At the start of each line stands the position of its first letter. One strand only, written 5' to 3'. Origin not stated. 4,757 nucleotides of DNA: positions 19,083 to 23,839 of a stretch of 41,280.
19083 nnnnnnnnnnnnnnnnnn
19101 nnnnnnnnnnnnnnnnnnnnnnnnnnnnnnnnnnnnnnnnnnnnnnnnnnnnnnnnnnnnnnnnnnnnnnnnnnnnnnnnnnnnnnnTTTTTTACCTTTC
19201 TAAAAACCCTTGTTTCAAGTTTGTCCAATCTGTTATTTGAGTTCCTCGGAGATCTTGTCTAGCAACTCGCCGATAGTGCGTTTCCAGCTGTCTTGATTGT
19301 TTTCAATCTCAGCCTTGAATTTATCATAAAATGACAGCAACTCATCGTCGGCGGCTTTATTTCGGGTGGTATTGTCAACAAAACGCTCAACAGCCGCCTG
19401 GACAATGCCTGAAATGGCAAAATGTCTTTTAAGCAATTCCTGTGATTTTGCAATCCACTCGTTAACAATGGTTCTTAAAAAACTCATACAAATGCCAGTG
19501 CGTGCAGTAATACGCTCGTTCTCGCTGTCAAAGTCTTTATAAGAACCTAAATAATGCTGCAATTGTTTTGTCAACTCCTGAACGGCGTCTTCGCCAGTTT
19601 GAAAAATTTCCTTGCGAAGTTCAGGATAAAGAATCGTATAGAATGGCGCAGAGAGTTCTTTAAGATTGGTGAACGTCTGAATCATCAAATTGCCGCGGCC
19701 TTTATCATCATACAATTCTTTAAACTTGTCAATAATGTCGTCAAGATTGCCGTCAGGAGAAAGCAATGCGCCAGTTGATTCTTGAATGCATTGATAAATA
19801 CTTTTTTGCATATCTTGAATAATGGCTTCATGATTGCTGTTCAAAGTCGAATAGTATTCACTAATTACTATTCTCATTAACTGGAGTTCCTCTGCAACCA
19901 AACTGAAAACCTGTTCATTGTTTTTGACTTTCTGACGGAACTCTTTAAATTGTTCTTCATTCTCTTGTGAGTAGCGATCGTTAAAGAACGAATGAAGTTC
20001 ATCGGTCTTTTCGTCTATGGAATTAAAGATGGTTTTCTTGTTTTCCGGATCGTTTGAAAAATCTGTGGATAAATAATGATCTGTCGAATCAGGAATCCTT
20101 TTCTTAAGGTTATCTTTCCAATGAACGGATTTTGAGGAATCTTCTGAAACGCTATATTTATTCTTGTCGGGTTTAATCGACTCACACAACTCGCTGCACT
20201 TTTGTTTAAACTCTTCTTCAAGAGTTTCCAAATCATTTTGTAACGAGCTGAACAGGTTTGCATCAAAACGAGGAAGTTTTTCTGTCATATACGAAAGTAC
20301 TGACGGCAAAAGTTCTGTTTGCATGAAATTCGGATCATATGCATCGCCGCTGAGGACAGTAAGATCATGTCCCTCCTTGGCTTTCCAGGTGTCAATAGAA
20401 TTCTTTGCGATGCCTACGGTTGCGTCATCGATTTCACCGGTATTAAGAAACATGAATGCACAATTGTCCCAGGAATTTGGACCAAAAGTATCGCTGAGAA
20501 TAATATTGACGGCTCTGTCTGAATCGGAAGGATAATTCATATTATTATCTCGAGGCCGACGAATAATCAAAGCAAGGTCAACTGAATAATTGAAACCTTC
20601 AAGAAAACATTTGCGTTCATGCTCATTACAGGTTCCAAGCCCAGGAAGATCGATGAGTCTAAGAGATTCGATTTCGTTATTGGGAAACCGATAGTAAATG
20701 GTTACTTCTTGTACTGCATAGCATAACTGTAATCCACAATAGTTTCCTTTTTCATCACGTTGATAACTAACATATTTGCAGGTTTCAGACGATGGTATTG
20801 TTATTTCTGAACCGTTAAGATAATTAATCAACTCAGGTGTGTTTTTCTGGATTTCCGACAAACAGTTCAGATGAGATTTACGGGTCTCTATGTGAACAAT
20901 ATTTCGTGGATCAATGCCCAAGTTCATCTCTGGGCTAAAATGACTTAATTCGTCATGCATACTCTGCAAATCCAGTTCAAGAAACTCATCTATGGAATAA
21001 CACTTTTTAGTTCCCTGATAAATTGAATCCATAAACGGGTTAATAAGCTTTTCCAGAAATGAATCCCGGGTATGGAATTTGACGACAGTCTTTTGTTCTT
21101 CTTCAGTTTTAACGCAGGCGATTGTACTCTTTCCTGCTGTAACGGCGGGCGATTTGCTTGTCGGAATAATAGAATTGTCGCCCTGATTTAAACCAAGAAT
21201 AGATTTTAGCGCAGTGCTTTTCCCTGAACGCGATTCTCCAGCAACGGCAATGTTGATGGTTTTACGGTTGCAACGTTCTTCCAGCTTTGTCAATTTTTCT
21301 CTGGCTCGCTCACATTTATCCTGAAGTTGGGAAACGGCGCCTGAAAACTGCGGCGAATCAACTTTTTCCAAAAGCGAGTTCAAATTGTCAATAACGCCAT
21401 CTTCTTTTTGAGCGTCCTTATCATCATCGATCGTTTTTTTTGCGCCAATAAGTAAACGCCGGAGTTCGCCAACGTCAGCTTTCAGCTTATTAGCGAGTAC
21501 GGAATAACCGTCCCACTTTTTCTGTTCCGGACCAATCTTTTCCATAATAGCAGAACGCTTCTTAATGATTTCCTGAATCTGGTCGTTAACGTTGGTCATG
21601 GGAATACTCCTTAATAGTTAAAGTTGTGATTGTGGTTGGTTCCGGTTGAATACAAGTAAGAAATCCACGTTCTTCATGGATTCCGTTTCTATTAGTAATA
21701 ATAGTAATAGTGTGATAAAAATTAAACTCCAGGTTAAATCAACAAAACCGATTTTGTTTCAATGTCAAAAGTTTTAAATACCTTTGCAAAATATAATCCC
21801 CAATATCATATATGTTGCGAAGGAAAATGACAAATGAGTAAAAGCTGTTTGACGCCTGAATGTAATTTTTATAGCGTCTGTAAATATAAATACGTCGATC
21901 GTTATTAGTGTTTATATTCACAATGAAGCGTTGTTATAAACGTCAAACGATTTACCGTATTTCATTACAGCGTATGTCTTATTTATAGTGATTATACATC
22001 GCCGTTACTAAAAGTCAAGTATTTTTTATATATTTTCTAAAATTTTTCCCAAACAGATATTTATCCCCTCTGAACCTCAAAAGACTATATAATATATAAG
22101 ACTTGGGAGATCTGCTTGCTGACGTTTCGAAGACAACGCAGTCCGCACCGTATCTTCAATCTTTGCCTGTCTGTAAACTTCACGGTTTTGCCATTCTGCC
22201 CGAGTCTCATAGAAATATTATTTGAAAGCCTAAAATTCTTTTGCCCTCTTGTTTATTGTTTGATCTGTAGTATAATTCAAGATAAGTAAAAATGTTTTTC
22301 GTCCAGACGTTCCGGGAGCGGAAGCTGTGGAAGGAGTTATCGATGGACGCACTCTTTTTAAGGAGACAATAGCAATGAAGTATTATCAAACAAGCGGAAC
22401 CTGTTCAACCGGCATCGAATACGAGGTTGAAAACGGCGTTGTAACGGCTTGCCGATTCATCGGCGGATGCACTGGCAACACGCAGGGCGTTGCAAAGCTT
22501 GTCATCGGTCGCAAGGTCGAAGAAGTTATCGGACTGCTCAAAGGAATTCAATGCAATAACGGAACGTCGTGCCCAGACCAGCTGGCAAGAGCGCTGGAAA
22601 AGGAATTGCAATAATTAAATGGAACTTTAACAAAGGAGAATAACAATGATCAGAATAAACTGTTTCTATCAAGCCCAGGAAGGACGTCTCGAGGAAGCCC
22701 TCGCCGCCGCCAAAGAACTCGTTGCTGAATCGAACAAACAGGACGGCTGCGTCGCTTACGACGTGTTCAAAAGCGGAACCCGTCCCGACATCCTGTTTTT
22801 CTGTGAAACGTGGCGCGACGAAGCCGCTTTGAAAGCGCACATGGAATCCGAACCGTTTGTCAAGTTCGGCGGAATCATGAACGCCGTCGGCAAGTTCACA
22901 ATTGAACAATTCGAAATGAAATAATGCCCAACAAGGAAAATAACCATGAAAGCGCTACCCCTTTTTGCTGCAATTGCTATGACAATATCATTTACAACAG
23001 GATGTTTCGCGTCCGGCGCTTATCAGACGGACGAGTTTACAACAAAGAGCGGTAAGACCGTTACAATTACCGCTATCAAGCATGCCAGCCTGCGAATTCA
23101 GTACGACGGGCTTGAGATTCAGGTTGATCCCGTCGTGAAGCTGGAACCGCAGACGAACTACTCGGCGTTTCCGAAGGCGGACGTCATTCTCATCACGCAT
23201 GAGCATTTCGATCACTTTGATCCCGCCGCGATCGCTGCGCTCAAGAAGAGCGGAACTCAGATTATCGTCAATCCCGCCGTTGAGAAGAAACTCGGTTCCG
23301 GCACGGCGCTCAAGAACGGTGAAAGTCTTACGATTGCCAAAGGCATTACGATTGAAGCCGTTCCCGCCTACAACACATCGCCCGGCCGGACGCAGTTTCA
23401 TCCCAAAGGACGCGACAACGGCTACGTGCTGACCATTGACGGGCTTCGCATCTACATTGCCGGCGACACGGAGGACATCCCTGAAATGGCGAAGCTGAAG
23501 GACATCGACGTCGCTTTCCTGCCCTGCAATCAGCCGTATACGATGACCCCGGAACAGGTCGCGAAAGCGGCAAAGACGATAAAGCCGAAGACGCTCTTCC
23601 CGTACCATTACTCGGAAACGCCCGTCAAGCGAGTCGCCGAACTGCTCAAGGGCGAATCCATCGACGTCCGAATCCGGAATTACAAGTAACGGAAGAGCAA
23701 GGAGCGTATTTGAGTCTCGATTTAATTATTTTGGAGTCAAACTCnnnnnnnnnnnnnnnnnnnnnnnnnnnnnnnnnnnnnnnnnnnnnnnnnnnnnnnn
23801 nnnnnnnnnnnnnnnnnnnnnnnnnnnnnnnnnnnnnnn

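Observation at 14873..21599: Candidate undescribed conflict/defence system: tandem GTPases, a membrane protein, a lipase-like hydrolase and two small coupled proteins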

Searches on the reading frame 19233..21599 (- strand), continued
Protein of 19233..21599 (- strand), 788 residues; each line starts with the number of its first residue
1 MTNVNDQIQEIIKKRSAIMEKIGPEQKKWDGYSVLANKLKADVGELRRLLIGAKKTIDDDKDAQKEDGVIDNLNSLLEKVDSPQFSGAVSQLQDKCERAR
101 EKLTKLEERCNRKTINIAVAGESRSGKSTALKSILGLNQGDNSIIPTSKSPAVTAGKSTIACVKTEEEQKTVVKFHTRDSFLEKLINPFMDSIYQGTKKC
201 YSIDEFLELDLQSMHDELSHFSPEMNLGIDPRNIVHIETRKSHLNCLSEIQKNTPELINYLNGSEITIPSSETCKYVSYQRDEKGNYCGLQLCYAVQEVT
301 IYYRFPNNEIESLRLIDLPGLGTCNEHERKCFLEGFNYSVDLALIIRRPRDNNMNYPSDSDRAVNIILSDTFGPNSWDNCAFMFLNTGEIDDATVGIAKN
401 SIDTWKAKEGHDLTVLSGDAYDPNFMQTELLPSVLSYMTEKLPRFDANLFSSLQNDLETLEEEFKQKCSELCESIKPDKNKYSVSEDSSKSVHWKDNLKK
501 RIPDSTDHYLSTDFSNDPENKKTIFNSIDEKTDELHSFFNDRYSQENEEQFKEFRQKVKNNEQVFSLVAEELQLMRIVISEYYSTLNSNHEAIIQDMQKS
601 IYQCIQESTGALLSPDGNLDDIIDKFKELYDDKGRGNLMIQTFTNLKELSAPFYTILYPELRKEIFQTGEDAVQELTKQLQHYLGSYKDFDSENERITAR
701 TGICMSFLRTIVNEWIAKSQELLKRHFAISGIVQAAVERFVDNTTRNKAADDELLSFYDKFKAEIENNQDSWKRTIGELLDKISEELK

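Call 87: search_protein_families(library=padloc, proteins=[L006:8288-10204:+, L006:10209-10490:+, L006:10504-11943:+, L008:7952-8410:+, L008:8423-9022:+, L008:9065-9526:+, L004:15237-16571:+, L004:14422-15243:+, L007:12205-13458:+, L001:5634-6701:-], max_evalue=0.00001)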
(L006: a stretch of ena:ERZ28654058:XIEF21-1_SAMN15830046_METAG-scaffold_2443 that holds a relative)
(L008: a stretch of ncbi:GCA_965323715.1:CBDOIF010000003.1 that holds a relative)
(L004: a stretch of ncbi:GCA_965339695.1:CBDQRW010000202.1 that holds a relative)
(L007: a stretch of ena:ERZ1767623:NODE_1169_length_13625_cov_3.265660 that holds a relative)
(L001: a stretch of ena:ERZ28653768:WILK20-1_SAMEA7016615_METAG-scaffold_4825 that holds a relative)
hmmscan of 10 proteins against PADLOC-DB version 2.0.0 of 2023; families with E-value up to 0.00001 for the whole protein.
L006:8288-10204:+ (638 aa): 0 families

L006:10209-10490:+ (93 aa): 0 families

L006:10504-11943:+ (479 aa): 2 families
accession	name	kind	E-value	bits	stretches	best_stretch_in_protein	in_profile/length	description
PDLC00434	ThsB1|ThsB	-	1.6e-07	28.7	1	10-79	140-210/396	TIR-like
PDLC02012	SAVED5--SAVED_TIR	-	2.4e-06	24.9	1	10-72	15-77/404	-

L008:7952-8410:+ (152 aa): 0 families

L008:8423-9022:+ (199 aa): 0 families

L008:9065-9526:+ (153 aa): 0 families

L004:15237-16571:+ (444 aa): 0 families

L004:14422-15243:+ (273 aa): 0 families

L007:12205-13458:+ (417 aa): 2 families
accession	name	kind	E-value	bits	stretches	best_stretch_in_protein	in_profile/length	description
PDLC03841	LeoBC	-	1.1e-06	26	1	149-375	41-135/601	-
PDLC03839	LeoA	-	1.5e-06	25.6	0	145-208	13-80/559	-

L001:5634-6701:- (355 aa): 2 families
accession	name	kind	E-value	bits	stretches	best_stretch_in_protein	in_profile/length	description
PDLC03839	LeoA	-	1.6e-09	35.4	1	157-275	24-140/559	-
PDLC03841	LeoBC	-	7.8e-07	26.6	1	136-285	40-169/601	-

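Call 90: search_dna_similar(query=window:19233-21599:-, collection=plasmids, mode=protein, max_evalue=0.001, max_rows=10)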
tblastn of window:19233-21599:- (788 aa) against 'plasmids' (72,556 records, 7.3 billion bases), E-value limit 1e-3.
Records with a match: 10; places in all: 10; records where one place covers at least 80% of the query: 1.
Best place of each record, by identity: <60% 10.
By first word of the organism name: Nostoc 2; Calothrix 2; Streptomyces 1; Pseudanabaena 1; Stanieria 1; Aulosira 1; Nonomuraea 1; Anabaena 1.
By predicted mobility (MOB-suite, as given by PLSDB): non-mobilizable 6; mobilizable 3; conjugative 1.
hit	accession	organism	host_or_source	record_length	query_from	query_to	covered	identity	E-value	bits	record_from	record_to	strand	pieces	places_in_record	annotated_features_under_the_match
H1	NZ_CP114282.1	Streptomyces aurantiacus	cell culture,Gobi habitat soil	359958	1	762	97%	19.3%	1e-18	99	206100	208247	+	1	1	hypothetical protein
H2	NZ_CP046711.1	Nostoc sp. ATCC 53789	-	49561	3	476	60%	25.6%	2e-13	82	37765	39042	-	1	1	dynamin family protein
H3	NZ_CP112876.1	Pseudanabaena galeata CCNP1313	-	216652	2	517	57%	26.1%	1e-8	123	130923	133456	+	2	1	hypothetical protein (x2)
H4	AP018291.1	Calothrix sp. NIES-4105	-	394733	1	398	51%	28.3%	4e-24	117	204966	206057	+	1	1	hypothetical protein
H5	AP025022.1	Calothrix sp. PCC 7716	-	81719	103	430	42%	27.7%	2e-18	99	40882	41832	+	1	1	hypothetical protein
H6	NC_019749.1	Stanieria cyanosphaera PCC 7437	-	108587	106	446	43%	26.6%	8e-15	87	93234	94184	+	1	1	dynamin family protein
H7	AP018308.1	Aulosira laxa NIES-50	-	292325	90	361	35%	27.1%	8e-16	90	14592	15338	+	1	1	hypothetical protein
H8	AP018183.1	Nostoc carneum NIES-2107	-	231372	90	361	35%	27.1%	1e-15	90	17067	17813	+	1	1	hypothetical protein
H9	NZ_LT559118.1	Nonomuraea gerenzanensis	-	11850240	84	349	34%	26.2%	2e-12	79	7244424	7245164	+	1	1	none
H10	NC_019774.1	Anabaena cylindrica PCC 7122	water, most likely pond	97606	103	222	15%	35.5%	5e-8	65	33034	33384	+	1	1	hypothetical protein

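Call 91: search_dna_similar(query=window:19233-21599:-, collection=phages, mode=protein, max_evalue=0.001, max_rows=10)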
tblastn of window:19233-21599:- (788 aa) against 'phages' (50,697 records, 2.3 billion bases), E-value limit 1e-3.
No match.

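Call 92: get_annotated_region(hit=H1, flank=7000)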
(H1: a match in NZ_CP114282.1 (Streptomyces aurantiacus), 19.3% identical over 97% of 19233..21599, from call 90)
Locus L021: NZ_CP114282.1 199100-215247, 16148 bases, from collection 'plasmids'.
description: Streptomyces aurantiacus strain Qhu-M197 plasmid unnamed, complete sequence
organism: Streptomyces aurantiacus (NCBI taxid 47760)
taxonomy: Bacteria; Actinomycetota; Actinomycetes; Kitasatosporales; Streptomycetaceae; Streptomyces; Streptomyces aurantiacus
host: -; source: cell culture,Gobi habitat soil; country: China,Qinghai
typing (MOB-suite, as given by PLSDB): non-mobilizable
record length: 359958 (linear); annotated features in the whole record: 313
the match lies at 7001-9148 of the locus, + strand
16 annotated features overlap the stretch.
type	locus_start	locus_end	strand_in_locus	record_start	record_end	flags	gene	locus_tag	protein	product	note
CDS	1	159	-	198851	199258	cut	-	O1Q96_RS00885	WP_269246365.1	DUF6292 family protein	-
CDS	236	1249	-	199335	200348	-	-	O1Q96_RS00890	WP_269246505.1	hypothetical protein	-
CDS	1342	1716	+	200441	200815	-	-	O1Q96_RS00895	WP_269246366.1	DUF6233 domain-containing protein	-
CDS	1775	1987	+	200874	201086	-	-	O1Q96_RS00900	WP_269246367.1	hypothetical protein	-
CDS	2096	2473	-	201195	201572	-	-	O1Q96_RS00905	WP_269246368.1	hypothetical protein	-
CDS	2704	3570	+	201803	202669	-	-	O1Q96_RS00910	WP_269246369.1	bifunctional 5,10-methylenetetrahydrofolate dehydrogenase/5,10-methenyltetrahydrofolate cyclohydrolase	-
CDS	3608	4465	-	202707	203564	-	-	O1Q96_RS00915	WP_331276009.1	IS5 family transposase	-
CDS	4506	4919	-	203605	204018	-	-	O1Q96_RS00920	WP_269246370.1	hypothetical protein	-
CDS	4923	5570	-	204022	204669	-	-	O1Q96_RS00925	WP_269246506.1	DUF6192 family protein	-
CDS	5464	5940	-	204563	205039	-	-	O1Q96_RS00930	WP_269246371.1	hypothetical protein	-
CDS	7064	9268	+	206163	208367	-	-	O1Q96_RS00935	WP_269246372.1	hypothetical protein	-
CDS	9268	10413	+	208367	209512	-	-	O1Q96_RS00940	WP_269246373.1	hypothetical protein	-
CDS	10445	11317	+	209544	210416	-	-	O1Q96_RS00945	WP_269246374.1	hypothetical protein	-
CDS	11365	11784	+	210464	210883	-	-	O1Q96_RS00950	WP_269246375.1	hypothetical protein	-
CDS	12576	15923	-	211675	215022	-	-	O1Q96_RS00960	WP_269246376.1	AAA family ATPase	-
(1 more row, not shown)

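Call 93: get_annotated_region(hit=H4, flank=7000)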
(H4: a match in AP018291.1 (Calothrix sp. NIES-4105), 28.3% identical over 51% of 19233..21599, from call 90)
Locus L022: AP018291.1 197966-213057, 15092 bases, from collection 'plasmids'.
description: Calothrix sp. NIES-4105 plasmid plasmid1 DNA, complete genome
organism: Calothrix sp. NIES-4105 (NCBI taxid 2005463)
taxonomy: Bacteria; Cyanobacteriota; Cyanophyceae; Nostocales; Calotrichaceae; Calothrix; Calothrix sp. NIES-4105
host: -; source: -; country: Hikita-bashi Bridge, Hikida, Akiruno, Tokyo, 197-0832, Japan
typing (MOB-suite, as given by PLSDB): mobilizable; relaxase MOBV
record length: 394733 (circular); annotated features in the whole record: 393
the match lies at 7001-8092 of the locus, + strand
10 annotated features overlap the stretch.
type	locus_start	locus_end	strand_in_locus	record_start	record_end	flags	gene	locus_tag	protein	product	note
CDS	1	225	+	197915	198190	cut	-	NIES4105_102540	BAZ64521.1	hypothetical protein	-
CDS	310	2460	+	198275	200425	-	-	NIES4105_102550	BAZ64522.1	ABC transporter ATP-binding protein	-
CDS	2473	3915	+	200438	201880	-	-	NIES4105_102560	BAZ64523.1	hypothetical protein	-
CDS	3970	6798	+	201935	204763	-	-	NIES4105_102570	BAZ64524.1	filamentous hemagglutinin-like protein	-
CDS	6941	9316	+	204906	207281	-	-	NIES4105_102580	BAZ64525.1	hypothetical protein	-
CDS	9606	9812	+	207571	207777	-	-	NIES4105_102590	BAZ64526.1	hypothetical protein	-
CDS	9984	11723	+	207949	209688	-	-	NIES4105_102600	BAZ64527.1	surface antigen D15 domain-containing protein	-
CDS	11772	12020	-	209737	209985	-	-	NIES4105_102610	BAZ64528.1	hypothetical protein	-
CDS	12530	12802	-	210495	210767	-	-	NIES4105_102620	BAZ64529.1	hypothetical protein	-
CDS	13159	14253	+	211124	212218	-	-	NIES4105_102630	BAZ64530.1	integrase-recombinase protein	-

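Call 94: get_annotated_region(hit=H2, flank=7000)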
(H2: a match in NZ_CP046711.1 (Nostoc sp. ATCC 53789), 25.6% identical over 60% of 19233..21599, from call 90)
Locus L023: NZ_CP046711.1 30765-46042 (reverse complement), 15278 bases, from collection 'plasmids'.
description: Nostoc sp. ATCC 53789 plasmid pNsp_h, complete sequence
organism: Nostoc sp. ATCC 53789 (NCBI taxid 76335)
taxonomy: Bacteria; Cyanobacteriota; Cyanophyceae; Nostocales; Nostocaceae; Nostoc; Nostoc sp. ATCC 53789
host: -; source: -; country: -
typing (MOB-suite, as given by PLSDB): mobilizable; replicon rep_cluster_1622; relaxase MOBP
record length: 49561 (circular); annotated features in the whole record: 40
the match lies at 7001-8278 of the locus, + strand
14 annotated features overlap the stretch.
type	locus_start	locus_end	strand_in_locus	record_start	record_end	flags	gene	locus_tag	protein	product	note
CDS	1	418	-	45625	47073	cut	-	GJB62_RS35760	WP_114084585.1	vWA domain-containing protein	-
CDS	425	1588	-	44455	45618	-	-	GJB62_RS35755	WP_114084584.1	hypothetical protein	-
CDS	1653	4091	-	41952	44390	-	-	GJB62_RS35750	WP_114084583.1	hypothetical protein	-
CDS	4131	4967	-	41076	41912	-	-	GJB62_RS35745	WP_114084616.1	GTPase domain-containing protein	-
CDS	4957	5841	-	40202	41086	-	-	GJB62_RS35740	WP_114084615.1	hypothetical protein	-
CDS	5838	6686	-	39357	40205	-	-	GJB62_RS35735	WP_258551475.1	hypothetical protein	-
CDS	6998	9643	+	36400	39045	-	-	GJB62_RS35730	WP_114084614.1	dynamin family protein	-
CDS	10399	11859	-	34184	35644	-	-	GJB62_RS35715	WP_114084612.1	hypothetical protein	-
CDS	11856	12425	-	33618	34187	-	-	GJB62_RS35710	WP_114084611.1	hypothetical protein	-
CDS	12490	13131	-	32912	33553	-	-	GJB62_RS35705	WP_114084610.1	hypothetical protein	-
CDS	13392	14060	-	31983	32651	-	-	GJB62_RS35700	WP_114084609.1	hypothetical protein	-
CDS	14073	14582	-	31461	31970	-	-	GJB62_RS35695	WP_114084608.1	hypothetical protein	-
CDS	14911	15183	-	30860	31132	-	-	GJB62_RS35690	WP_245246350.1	hypothetical protein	-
CDS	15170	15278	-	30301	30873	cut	-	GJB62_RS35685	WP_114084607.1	hypothetical protein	-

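Call 96: search_protein_families(library=pfam, proteins=[L023:5838-6686:-, L023:4957-5841:-, L023:4131-4967:-, L023:1653-4091:-, L023:425-1588:-, L023:6998-9643:+, L021:7064-9268:+, L021:9268-10413:+, L021:10445-11317:+, L021:11365-11784:+], max_evalue=0.01)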
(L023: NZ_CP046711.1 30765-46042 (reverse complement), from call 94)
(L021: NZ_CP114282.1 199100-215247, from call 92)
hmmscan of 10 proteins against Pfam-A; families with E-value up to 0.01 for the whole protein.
L023:5838-6686:- (282 aa): 0 families

L023:4957-5841:- (294 aa): 1 family
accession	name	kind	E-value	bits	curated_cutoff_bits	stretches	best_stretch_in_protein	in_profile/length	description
PF19993.5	DO-GTPase2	-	8.7e-05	22.7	27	1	9-28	2-21/226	Double-GTPase 2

L023:4131-4967:- (278 aa): 2 families
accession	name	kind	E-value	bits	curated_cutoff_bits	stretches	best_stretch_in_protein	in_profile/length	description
PF19975.5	DO-GTPase1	-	2e-10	40.8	27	1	20-129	2-107/271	Double-GTPase 1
PF19993.5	DO-GTPase2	-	5.5e-09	36.5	27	1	18-199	3-180/226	Double-GTPase 2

L023:1653-4091:- (812 aa): 0 families

L023:425-1588:- (387 aa): 0 families

L023:6998-9643:+ (881 aa): 2 families
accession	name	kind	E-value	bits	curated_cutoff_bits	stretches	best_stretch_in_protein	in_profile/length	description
PF00350.29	Dynamin_N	-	4.1e-10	40.4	27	1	93-298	1-136/168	Dynamin family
PF01926.29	MMR_HSR1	-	0.0019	18.8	21.9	0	93-113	2-22/113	50S ribosome-binding GTPase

L021:7064-9268:+ (734 aa): 1 family
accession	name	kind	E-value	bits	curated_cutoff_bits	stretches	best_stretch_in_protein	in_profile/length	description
PF00350.29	Dynamin_N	-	0.0058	17.1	27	0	74-283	3-139/168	Dynamin family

L021:9268-10413:+ (381 aa): 0 families

L021:10445-11317:+ (290 aa): 0 families

L021:11365-11784:+ (139 aa): 0 families

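Call 97: find_related_loci(query=A2, collection=viral_contigs, flank=8000)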
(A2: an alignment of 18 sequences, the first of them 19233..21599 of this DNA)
Query A2 (788 aa) in viral_contigs; peptide patterns used: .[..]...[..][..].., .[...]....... (x = any residue, [..] = any of these).
15 stretches matched a pattern, but none encodes a relative of the query by tblastn (E <= 1e-3).

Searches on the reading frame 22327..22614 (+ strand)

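Call 41: search_protein_families(library=pfam, proteins=[window:22327-22614:+], max_evalue=0.00001)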
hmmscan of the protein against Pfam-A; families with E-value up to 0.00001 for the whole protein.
window:22327-22614:+ (95 aa): 1 family
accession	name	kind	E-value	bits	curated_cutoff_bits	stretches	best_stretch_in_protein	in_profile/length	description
PF12637.14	TSCPD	-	3.3e-22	79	22.8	1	20-93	3-87/88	TSCPD domain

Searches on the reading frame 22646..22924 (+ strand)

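Call 41: search_protein_families(library=pfam, proteins=[window:22646-22924:+], max_evalue=0.00001)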
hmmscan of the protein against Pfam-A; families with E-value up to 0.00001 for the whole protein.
window:22646-22924:+ (92 aa): 1 family
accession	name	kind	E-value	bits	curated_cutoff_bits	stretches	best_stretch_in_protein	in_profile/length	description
PF03992.22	ABM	-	8.3e-17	61.6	23.1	1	1-74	1-75/78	Antibiotic biosynthesis monooxygenase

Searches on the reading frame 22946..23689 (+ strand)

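Call 41: search_protein_families(library=pfam, proteins=[window:22946-23689:+], max_evalue=0.00001)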
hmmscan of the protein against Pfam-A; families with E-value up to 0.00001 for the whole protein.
window:22946-23689:+ (247 aa): 2 families
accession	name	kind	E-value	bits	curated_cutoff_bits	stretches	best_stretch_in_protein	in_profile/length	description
PF13483.12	Lactamase_B_3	-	1.6e-26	93.7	24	1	41-221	2-160/160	Beta-lactamase superfamily domain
PF12706.13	Lactamase_B_2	-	3.1e-24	86.1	27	1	64-222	9-200/200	Beta-lactamase superfamily domain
